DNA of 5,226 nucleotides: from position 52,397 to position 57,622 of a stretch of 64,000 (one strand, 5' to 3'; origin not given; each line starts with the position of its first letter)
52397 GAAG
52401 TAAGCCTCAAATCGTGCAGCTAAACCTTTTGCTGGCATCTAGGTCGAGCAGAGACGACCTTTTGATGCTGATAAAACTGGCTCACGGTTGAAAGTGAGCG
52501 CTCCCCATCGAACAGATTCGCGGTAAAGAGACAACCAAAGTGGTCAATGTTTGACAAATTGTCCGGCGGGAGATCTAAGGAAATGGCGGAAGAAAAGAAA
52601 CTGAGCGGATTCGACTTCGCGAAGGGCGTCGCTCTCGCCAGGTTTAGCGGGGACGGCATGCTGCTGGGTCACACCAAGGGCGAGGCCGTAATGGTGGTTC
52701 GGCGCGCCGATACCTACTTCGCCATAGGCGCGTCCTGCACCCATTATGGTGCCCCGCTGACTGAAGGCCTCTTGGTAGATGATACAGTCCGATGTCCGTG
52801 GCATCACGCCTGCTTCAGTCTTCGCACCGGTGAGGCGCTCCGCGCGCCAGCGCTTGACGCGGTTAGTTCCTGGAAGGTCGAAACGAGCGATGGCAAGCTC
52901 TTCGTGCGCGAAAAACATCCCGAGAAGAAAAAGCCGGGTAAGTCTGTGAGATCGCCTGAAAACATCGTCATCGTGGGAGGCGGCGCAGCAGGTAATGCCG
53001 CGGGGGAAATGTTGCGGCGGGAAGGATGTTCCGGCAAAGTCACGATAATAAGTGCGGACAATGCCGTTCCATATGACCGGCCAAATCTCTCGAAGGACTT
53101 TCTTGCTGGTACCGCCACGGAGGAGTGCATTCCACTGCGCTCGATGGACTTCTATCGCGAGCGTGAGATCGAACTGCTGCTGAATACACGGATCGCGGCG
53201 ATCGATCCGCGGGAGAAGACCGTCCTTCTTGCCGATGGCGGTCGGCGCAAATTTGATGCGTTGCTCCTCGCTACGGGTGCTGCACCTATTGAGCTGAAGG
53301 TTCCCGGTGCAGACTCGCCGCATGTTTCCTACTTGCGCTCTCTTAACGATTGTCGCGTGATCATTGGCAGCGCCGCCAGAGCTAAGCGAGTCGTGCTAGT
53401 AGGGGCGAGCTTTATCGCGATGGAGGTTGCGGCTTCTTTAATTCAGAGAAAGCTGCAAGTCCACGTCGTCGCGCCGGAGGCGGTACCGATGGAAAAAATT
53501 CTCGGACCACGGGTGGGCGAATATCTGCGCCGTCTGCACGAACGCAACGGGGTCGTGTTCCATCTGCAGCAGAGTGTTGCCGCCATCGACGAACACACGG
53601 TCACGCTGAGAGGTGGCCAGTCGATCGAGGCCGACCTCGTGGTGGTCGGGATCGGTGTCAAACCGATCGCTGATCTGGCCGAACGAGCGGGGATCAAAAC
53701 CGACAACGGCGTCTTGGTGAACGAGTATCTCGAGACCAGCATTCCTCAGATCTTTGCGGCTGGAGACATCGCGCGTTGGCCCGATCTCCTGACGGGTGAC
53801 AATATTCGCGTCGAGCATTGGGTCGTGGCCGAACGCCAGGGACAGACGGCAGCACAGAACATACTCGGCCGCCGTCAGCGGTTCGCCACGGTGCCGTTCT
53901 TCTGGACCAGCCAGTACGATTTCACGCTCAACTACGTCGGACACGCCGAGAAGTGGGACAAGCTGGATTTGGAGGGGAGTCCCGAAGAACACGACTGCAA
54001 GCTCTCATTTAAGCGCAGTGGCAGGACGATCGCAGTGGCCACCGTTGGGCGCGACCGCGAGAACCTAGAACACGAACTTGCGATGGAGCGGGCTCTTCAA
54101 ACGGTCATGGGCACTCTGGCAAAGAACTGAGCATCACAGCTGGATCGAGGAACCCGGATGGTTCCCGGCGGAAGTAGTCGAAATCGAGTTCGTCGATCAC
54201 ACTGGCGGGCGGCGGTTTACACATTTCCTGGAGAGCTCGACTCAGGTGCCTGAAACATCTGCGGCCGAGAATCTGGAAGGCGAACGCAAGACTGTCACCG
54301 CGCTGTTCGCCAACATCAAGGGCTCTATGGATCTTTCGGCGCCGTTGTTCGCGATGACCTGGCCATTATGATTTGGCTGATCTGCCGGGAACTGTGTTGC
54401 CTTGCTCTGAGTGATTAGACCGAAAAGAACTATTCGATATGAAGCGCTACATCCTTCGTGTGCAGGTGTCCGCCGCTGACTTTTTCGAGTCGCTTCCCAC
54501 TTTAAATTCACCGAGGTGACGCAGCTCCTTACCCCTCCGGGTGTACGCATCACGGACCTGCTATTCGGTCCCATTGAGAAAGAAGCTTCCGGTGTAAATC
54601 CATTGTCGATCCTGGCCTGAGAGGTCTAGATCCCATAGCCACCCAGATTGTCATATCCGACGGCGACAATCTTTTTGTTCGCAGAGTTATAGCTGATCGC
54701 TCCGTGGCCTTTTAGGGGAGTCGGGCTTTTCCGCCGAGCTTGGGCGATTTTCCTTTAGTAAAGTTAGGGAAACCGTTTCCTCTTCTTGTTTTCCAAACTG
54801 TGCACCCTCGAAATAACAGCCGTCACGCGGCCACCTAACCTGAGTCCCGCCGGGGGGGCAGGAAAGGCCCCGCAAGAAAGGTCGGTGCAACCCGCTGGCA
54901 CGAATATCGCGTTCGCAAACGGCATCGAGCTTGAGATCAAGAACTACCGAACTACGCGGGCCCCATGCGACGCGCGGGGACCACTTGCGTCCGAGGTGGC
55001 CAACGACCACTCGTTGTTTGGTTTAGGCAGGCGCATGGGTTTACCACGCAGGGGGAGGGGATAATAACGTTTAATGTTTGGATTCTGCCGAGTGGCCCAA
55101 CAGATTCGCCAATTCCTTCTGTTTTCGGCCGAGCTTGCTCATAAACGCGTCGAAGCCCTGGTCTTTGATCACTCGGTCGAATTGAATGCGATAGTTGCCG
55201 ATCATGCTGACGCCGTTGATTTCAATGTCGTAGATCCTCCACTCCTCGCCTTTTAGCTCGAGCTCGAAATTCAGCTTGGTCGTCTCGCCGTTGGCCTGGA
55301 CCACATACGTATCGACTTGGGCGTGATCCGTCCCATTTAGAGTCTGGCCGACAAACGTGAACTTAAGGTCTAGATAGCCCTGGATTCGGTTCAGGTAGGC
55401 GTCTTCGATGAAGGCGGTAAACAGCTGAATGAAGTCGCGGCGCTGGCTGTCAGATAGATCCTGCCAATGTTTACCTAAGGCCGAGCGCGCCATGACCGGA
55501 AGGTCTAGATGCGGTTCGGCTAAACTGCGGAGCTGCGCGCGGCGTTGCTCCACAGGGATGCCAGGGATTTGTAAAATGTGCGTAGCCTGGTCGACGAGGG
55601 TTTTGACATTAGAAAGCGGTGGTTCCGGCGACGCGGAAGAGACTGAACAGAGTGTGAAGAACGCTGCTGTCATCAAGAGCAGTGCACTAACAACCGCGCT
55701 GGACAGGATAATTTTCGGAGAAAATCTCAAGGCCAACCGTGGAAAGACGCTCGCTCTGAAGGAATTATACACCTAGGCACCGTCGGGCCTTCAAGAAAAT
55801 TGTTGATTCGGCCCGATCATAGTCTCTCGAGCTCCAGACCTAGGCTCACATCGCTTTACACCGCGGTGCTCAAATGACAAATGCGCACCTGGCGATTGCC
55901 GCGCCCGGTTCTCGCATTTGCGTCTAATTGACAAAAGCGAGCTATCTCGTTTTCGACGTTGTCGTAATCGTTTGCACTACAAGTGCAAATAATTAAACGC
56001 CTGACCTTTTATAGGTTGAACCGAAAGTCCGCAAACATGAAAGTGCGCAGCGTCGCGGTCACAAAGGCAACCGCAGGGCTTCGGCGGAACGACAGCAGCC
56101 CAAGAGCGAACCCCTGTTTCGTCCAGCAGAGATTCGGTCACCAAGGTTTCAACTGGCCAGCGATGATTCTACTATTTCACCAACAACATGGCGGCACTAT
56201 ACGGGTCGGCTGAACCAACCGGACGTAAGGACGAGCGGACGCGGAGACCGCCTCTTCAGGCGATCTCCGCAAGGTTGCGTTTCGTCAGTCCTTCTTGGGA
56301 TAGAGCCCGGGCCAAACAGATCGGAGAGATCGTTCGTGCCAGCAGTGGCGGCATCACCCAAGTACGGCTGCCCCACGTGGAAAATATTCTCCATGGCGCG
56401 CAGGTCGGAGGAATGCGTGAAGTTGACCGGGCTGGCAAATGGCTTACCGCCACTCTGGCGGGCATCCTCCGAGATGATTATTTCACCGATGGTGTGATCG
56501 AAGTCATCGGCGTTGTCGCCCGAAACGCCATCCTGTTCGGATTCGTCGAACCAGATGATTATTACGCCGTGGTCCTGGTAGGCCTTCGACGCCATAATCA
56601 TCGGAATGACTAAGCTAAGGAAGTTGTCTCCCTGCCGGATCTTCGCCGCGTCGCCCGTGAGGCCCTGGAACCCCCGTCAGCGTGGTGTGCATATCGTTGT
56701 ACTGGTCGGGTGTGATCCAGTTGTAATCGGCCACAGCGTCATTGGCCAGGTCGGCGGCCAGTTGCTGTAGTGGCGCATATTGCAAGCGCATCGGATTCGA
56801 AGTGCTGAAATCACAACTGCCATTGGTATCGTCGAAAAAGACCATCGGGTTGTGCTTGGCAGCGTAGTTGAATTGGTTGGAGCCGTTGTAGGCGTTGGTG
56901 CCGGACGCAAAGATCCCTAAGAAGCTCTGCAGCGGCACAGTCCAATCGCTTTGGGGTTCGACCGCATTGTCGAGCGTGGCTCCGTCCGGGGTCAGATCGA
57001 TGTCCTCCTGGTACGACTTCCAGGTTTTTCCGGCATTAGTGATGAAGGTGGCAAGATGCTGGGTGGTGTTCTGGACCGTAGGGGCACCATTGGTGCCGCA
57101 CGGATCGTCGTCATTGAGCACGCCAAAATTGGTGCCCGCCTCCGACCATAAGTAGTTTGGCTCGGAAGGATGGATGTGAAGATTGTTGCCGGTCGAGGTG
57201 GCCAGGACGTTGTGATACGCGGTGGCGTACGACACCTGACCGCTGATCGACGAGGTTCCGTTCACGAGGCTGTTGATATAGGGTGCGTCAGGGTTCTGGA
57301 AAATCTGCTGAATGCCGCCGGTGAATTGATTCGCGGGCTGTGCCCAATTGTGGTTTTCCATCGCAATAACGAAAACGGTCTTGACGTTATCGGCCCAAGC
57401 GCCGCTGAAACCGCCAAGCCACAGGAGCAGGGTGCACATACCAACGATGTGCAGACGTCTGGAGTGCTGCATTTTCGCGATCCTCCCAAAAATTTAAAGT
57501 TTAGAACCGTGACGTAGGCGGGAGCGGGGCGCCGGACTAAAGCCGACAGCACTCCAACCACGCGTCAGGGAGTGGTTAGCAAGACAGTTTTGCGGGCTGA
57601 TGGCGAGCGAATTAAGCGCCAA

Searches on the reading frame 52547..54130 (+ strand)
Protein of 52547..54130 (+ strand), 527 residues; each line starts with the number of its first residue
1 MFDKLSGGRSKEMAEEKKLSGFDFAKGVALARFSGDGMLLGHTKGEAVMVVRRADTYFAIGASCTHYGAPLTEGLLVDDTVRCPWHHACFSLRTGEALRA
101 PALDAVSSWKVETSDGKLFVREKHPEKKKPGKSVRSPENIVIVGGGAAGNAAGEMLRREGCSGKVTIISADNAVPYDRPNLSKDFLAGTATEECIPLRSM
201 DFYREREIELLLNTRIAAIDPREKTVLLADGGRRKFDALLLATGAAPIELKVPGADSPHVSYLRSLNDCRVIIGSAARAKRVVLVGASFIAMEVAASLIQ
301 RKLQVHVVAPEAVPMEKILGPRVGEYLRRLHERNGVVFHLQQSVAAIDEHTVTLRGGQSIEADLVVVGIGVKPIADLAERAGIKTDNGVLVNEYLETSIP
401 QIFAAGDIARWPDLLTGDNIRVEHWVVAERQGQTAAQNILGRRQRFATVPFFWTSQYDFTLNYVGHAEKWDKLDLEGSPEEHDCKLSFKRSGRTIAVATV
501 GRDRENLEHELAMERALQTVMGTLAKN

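Call 61: search_protein_families(library=pfam, proteins=[window:52547-54130:+], max_evalue=0.00001)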
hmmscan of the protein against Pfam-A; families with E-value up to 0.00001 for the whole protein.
window:52547-54130:+ (527 aa): 6 families
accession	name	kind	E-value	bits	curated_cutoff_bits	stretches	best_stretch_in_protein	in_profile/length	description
PF07992.20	Pyr_redox_2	-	1.9e-61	208.5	26.1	1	139-432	2-291/291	Pyridine nucleotide-disulphide oxidoreductase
PF00070.33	Pyr_redox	-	1.1e-17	64.7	22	1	281-352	1-71/82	Pyridine nucleotide-disulphide oxidoreductase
PF00355.32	Rieske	-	3.1e-14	53.1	20.3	1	43-109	21-87/88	Rieske [2Fe-2S] domain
PF13738.12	Pyr_redox_3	-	5.4e-12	46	30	1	205-406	93-305/305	Pyridine nucleotide-disulphide oxidoreductase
PF14759.12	Reductase_C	-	3.8e-08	34.2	25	1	451-509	1-59/85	Reductase C-terminal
PF13806.12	Rieske_2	-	3.5e-07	30.5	27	1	43-120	21-103/104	Rieske-like [2Fe-2S] domain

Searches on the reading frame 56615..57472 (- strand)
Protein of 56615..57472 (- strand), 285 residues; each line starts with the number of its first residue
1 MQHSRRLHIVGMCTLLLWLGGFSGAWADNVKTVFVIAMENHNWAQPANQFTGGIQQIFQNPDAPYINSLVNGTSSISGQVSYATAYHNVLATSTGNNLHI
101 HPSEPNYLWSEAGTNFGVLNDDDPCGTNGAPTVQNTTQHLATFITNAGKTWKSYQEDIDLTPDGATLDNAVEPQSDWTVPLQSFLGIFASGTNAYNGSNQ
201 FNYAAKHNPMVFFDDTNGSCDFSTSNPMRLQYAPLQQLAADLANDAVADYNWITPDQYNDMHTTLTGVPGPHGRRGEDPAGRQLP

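Call 61: search_protein_families(library=pfam, proteins=[window:56615-57472:-], max_evalue=0.00001)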
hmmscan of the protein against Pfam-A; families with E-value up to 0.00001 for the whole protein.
window:56615-57472:- (285 aa): 1 family
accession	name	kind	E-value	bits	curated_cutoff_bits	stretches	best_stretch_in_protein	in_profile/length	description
PF04185.19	Phosphoesterase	-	1.5e-09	37.9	23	1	35-264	66-255/356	Phosphoesterase family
